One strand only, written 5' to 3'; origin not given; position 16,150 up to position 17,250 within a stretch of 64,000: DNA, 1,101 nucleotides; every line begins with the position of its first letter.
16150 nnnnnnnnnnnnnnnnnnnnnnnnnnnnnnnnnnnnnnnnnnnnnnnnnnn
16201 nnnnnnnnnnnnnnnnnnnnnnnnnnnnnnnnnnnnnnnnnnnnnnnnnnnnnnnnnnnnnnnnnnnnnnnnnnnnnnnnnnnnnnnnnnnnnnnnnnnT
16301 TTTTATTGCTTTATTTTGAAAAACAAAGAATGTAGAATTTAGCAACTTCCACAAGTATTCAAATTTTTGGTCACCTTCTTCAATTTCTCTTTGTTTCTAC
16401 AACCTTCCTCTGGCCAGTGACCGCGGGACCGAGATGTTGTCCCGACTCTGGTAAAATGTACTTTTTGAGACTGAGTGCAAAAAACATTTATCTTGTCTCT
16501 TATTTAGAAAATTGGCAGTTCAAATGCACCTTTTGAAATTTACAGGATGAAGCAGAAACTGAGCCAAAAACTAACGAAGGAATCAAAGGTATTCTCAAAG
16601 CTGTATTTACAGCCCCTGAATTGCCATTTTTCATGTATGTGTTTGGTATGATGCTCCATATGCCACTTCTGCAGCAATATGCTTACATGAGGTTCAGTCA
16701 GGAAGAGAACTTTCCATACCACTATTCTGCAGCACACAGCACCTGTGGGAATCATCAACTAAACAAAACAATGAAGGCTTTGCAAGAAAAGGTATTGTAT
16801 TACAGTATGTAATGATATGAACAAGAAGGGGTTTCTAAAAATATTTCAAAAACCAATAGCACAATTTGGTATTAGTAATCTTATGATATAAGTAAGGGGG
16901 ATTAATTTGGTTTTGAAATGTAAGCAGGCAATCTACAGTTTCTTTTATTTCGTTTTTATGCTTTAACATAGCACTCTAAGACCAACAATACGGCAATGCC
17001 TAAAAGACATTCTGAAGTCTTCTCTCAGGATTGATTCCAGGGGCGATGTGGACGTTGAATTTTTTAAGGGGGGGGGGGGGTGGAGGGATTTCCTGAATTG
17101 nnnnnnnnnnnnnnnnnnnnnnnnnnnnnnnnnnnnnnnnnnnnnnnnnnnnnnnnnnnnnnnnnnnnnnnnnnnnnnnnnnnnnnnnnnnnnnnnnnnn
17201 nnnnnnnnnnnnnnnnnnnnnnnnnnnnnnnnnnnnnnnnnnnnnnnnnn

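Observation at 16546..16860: Localized gene-conversion tract: exon 2 plus ~70 bp of intron 2 nearly identical between paralogs 2 and 3 (and partly paralog 1)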

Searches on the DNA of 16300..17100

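Call 17: search_rna_families(source=window, start=16300, end=17100, threshold=evalue, max_evalue=1)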
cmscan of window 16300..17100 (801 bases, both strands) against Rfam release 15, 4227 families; matches with E-value up to 1: 1.
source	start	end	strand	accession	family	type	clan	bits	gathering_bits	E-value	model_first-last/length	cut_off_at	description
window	16841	16921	+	RF03745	mir-2063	Gene; miRNA;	-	20.6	100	0.53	1-77/77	no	mir-2063 microRNA precursor family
